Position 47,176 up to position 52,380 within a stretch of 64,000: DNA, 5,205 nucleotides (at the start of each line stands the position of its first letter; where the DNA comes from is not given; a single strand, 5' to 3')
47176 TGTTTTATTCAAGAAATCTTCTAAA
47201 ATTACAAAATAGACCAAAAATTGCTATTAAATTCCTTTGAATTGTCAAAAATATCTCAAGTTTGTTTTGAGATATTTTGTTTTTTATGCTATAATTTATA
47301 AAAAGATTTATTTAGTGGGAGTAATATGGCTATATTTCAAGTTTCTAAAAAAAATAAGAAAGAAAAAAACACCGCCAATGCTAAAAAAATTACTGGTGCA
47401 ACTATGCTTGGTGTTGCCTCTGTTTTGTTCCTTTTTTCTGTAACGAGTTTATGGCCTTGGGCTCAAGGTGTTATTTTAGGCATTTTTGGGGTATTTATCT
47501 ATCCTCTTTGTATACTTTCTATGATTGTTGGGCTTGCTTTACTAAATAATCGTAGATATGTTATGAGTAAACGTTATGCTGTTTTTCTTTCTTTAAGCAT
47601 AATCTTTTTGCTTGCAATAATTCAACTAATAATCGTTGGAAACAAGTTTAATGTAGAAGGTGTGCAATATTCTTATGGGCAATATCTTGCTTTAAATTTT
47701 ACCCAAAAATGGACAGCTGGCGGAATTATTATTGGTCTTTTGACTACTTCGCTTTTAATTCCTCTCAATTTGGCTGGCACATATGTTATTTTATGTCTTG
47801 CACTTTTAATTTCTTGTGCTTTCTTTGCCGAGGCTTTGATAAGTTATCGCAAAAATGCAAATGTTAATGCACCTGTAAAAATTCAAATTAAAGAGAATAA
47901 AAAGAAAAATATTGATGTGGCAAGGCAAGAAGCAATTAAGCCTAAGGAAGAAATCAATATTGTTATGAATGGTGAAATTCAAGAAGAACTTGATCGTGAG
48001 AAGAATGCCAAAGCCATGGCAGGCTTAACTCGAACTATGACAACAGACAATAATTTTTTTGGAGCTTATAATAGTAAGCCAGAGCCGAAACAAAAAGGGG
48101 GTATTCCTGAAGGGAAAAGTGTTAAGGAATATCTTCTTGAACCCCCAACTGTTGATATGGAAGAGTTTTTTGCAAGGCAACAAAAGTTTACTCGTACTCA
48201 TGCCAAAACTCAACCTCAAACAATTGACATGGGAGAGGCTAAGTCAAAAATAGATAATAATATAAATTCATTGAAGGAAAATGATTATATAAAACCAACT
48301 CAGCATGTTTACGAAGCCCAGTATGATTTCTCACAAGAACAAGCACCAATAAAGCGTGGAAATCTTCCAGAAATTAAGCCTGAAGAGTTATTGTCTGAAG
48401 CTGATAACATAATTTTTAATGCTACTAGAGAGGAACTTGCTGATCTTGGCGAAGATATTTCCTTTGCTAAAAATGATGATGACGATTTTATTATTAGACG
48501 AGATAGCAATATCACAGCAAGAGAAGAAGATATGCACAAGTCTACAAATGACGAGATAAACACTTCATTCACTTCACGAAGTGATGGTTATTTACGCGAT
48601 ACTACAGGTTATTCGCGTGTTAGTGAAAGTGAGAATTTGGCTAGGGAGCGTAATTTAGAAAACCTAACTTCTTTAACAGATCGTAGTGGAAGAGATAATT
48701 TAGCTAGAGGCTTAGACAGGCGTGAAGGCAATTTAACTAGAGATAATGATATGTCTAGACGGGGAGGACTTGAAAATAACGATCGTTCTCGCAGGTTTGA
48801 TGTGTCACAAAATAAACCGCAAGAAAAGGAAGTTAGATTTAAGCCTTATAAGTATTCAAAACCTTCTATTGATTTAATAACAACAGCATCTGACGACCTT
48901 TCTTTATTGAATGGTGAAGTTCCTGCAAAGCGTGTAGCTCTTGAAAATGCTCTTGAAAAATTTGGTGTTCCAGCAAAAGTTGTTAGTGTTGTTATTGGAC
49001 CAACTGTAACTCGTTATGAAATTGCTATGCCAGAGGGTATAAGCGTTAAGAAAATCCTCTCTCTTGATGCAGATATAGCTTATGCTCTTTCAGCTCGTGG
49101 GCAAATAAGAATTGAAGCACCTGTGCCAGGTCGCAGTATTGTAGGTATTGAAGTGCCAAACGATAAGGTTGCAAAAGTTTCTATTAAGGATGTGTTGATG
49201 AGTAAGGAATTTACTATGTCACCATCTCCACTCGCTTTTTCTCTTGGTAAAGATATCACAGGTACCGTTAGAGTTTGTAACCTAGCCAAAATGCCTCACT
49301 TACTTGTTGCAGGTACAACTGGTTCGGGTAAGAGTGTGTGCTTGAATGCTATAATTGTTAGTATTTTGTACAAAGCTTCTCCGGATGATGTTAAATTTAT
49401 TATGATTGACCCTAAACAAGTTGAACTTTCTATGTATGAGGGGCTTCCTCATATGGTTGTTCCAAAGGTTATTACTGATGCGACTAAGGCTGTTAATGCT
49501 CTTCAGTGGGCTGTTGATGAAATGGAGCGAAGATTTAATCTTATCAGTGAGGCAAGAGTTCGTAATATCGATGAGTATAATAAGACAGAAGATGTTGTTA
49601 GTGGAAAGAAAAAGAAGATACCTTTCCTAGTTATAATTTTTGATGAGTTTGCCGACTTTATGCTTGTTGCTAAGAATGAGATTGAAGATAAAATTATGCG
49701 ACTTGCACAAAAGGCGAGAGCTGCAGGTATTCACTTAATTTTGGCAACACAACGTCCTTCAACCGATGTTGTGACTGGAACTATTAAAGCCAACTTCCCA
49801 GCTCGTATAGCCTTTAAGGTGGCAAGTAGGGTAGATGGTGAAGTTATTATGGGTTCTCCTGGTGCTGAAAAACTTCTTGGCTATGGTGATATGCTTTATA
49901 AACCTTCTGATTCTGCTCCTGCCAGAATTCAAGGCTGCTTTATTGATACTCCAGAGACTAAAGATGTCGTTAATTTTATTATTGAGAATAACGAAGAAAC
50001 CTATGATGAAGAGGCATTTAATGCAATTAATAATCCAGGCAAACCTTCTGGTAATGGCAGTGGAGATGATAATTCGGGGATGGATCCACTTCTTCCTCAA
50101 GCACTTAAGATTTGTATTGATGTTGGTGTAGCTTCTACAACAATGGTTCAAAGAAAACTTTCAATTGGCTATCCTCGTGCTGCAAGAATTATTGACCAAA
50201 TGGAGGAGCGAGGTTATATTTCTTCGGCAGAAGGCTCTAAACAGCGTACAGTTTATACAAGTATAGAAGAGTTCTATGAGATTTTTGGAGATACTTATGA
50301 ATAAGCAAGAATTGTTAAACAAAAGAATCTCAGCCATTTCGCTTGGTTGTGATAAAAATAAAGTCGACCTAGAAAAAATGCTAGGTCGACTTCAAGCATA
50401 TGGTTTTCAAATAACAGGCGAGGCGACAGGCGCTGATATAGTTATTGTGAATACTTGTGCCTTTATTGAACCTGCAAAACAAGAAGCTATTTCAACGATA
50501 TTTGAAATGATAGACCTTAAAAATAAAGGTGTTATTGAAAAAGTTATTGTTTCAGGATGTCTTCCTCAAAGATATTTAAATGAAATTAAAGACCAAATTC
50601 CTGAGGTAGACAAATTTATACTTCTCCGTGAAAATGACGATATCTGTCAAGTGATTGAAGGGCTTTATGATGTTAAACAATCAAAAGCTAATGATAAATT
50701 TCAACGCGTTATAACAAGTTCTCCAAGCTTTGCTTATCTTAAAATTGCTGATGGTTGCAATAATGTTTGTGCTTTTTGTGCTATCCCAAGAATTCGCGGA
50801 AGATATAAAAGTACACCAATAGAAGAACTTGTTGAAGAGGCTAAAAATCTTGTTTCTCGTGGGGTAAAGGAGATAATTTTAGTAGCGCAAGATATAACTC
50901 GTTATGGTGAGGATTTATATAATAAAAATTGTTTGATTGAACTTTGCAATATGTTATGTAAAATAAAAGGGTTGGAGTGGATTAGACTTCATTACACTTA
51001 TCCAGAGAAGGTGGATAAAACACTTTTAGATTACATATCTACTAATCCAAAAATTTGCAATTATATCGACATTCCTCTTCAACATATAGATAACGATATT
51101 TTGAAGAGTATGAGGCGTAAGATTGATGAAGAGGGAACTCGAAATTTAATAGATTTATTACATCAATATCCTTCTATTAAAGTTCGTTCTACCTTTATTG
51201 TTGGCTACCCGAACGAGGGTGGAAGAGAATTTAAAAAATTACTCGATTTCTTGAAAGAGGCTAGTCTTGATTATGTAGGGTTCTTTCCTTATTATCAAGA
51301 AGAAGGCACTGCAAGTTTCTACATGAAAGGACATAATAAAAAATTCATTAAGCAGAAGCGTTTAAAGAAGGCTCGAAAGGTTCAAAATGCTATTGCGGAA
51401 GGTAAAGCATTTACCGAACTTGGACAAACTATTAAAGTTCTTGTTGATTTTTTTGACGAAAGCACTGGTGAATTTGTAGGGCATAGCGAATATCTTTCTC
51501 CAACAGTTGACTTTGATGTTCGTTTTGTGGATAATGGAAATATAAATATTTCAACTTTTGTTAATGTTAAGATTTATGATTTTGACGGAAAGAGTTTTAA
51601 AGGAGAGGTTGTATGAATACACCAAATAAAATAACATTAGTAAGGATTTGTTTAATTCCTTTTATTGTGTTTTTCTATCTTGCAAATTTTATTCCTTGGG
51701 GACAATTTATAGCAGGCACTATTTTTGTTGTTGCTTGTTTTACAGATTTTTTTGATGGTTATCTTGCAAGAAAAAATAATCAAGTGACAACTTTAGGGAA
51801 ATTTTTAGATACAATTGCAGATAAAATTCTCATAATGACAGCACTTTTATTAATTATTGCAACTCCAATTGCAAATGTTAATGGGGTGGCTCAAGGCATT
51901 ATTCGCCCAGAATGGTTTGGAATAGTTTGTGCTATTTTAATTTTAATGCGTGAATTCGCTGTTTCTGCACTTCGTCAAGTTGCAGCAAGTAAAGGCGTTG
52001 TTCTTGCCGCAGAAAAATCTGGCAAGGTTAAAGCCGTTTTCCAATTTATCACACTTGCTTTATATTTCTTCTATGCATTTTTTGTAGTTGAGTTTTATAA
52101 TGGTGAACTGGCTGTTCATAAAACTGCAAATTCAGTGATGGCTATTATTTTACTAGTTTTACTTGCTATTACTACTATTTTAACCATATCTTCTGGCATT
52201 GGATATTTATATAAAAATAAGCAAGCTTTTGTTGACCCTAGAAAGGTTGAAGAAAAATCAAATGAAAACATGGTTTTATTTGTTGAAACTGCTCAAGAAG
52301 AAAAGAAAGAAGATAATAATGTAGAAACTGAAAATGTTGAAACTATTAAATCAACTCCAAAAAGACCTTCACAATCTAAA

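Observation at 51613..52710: PgsA (phosphatidylglycerophosphate synthase) carries a C-terminal FtsK-gamma-like DNA-binding winged helix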

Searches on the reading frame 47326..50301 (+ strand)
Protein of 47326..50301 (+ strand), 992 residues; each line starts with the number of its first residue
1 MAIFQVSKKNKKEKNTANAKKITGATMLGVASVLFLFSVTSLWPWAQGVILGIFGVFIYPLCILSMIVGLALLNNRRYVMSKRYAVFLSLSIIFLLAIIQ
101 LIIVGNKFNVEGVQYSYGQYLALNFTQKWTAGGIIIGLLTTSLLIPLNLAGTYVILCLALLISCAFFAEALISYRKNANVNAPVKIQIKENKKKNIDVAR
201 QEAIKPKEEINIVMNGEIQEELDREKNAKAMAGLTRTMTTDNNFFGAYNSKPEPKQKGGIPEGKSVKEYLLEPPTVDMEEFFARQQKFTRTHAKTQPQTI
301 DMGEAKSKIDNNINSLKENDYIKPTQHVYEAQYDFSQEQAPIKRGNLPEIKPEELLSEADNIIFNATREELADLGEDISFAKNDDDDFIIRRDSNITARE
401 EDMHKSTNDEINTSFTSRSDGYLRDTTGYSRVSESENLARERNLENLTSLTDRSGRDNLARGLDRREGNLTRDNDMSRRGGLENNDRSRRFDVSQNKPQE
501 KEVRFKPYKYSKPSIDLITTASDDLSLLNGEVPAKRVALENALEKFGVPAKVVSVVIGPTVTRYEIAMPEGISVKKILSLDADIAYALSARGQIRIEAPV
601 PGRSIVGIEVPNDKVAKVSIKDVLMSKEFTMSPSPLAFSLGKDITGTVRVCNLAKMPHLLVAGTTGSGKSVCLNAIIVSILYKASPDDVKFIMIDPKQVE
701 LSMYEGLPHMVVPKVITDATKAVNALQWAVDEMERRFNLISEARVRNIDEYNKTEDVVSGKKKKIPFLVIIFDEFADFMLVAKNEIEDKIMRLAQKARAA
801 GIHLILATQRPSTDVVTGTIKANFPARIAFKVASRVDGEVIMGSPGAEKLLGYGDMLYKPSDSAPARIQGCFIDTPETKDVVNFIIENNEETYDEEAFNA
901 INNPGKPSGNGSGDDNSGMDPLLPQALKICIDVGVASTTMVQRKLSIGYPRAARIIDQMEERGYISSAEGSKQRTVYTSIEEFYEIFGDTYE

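Call 3: search_protein_families(library=pfam, proteins=[window:47326-50301:+], max_evalue=0.01)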
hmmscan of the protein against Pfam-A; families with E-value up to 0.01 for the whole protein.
window:47326-50301:+ (992 aa): 8 families
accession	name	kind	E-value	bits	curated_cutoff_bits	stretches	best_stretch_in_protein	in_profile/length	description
PF01580.24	FtsK_SpoIIIE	-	4.8e-65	219.5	24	1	620-812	2-220/221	FtsK/SpoIIIE family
PF17854.6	FtsK_alpha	-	4.5e-24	85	22.9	1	513-612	2-101/101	FtsK alpha domain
PF09397.16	FtsK_gamma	-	4.6e-23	81.1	30.6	1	919-978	3-62/63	Ftsk gamma domain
PF12846.13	AAA_10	-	7.9e-06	25.6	27.5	1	656-709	21-70/362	AAA-like domain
PF01935.23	DUF87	-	0.00029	21.5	23.2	1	656-790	21-115/220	Helicase HerA, central domain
PF00437.27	T2SSE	-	0.0029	16.8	24.9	1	658-680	144-166/370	Type II/IV secretion system protein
PF10412.15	TrwB_AAD_bind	-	0.0034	16.8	20.5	0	654-680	13-39/387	Type IV secretion-system coupling protein DNA-binding domain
PF25199.1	nSTAND_NTPase5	-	0.0067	16.7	34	0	653-735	38-121/145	Novel STAND NTPase 5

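Call 43: search_protein_families(library=ncbifam, proteins=[window:47326-50301:+], max_evalue=0.01)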
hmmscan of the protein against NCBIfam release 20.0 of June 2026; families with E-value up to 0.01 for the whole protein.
window:47326-50301:+ (992 aa): 10 families
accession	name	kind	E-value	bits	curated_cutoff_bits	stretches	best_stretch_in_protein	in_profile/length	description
NF007615.0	PRK10263.1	equivalog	4.4e-122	409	1566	1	512-976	866-1348/1355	DNA translocase FtsK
TIGR03928.1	T7_EssCb_Firm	equivalog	4.6e-36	123.9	778.4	1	657-850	470-661/1296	type VII secretion protein EssC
TIGR03924.1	T7SS_EccC_a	equivalog_domain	4e-29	101.9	509.15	1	657-852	451-647/673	type VII secretion protein EccCa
NF041214.1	plasmid_TraB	equivalog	3.7e-17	62.1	800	1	658-837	250-414/639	plasmid transfer protein TraB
TIGR03925.1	T7SS_EccC_b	equivalog_domain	1.3e-16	60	346.55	1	655-840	75-257/564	type VII secretion protein EccCb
TIGR03743.1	SXT_TraD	subfamily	4.9e-07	28.6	366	1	657-698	176-213/636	conjugative transfer system coupling protein TraD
TIGR00929.1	VirB4_CagE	subfamily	0.00047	18.5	643.1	0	769-815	637-680/792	VirB4 family type IV secretion/conjugal transfer ATPase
NF043062.1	MMSYN1_0881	equivalog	0.00087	18.4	450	1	48-111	143-207/455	hexose phosphate transporter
NF045971.1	conju_CD1110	equivalog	0.002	16.5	325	1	655-731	414-486/752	VirB4-like conjugal transfer ATPase, CD1110 family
NF042944.1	HerA_antiphage_2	equivalog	0.0093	14.8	850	0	762-832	424-495/576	anti-phage-associated helicase HerA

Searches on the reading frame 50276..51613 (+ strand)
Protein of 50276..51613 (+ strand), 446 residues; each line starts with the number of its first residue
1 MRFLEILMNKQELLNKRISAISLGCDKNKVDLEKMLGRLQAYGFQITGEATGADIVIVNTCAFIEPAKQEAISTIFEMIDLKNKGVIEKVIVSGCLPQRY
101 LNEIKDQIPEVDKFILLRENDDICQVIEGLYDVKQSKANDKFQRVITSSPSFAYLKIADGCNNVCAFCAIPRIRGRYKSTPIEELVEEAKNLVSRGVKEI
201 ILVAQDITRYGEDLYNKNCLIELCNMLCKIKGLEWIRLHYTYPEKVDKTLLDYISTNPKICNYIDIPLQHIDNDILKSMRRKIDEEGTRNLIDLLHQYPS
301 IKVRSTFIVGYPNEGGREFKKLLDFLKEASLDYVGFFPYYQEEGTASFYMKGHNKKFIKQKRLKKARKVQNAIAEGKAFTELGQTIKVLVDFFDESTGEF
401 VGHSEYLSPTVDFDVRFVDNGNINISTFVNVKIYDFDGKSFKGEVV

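Call 3: search_protein_families(library=pfam, proteins=[window:50276-51613:+], max_evalue=0.01)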
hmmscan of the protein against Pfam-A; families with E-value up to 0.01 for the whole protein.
window:50276-51613:+ (446 aa): 3 families
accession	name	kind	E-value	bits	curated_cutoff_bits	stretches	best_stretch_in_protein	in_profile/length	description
PF00919.26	UPF0004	-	5.1e-24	84.6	27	1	18-114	2-96/98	Uncharacterized protein family UPF0004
PF04055.27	Radical_SAM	-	3.6e-22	79.7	29.5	1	157-326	3-166/166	Radical SAM superfamily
PF18693.7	TRAM_2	-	2.1e-09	37.9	27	1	383-446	2-63/63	TRAM domain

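Call 43: search_protein_families(library=ncbifam, proteins=[window:50276-51613:+], max_evalue=0.01)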
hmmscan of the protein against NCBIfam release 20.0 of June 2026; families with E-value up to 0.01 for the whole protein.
window:50276-51613:+ (446 aa): 24 families
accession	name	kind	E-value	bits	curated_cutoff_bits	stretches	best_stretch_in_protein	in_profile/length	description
TIGR01125.1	TIGR01125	equivalog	2.4e-126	422.3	356.95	1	17-438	1-427/432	30S ribosomal protein S12 methylthiotransferase RimO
TIGR00089.1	TIGR00089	subfamily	1.7e-106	356.6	251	1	21-442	5-428/429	MiaB/RimO family radical SAM methylthiotransferase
TIGR01574.1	miaB-methiolase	equivalog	7.5e-71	239.4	355.3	1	23-446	7-437/437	tRNA (N6-isopentenyl adenosine(37)-C2)-methylthiotransferase MiaB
TIGR01579.1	MiaB-like-C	equivalog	3.1e-70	237.5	357.05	1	22-432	3-415/416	tRNA (N(6)-L-threonylcarbamoyladenosine(37)-C(2))-methylthiotransferase MtaB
TIGR01578.1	MiaB-like-B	hypoth_equivalog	1.9e-60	204.8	314.7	1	22-446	6-421/421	tRNA (N(6)-L-threonylcarbamoyladenosine(37)-C(2))-methylthiotransferase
NF010916.0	PRK14336.1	equivalog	8.9e-55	186.1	606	1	22-445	8-412/418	tRNA (N6-isopentenyl adenosine(37)-C2)-methylthiotransferase MiaB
TIGR04014.1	B12_SAM_MJ_0865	equivalog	1.6e-20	73.3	360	1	153-334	161-341/434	methyl-coenzyme M reductase glutamine C-methyltransferase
TIGR04013.1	B12_SAM_MJ_1487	hypoth_equivalog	1.4e-11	43.9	251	1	132-328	131-332/382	TIGR04013 family B12-binding domain/radical SAM domain-containing protein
TIGR04479.1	bcpD_PhpK_rSAM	subfamily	1.6e-11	43.3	600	1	151-342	240-422/504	PhpK family radical SAM P-methyltransferase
NF004567.0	PRK05904.1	equivalog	5.3e-08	32.4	355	1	160-371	15-221/353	coproporphyrinogen III oxidase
TIGR03471.1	HpnJ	equivalog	3.8e-06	26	577.6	1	155-361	200-396/472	hopanoid biosynthesis associated radical SAM protein HpnJ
TIGR04295.1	B12_rSAM_oligo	hypoth_equivalog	3.1e-05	22.8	400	1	152-203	200-251/422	TIGR04295 family B12-binding domain-containing radical SAM protein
NF040542.1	rSAM_RCCLKC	equivalog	4.5e-05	22.8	450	1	142-332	170-353/423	arsinothricin biosynthesis radical SAM protein ArsL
TIGR02026.1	BchE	equivalog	0.00013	21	481.35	1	153-356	195-391/497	magnesium-protoporphyrin IX monomethyl ester anaerobic oxidative cyclase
NF040546.1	rSAM_CUAEP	equivalog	0.00028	19.7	500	1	154-330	173-342/468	CUAEP/CCAEP-tail radical SAM (seleno)protein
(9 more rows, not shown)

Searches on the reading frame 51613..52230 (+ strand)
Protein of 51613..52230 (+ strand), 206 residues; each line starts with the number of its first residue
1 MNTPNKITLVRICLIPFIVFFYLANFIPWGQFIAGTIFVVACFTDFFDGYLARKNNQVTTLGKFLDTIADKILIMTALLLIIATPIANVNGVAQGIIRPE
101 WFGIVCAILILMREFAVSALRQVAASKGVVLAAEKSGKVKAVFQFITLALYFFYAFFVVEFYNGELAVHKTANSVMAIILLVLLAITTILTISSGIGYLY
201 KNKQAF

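Call 28: search_solved_structures(query=window:51613-52230:+, max_evalue=0.00001, show_alignments=1)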
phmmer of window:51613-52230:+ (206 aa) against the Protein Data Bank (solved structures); distinct sequences matched with E-value up to 0.00001: 1.
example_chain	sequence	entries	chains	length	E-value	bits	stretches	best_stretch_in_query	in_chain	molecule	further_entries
7drj_A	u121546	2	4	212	3e-21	79.5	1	1-206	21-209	CDP-diacylglycerol--glycerol-3-phosphate 3-phosphatidyltransferase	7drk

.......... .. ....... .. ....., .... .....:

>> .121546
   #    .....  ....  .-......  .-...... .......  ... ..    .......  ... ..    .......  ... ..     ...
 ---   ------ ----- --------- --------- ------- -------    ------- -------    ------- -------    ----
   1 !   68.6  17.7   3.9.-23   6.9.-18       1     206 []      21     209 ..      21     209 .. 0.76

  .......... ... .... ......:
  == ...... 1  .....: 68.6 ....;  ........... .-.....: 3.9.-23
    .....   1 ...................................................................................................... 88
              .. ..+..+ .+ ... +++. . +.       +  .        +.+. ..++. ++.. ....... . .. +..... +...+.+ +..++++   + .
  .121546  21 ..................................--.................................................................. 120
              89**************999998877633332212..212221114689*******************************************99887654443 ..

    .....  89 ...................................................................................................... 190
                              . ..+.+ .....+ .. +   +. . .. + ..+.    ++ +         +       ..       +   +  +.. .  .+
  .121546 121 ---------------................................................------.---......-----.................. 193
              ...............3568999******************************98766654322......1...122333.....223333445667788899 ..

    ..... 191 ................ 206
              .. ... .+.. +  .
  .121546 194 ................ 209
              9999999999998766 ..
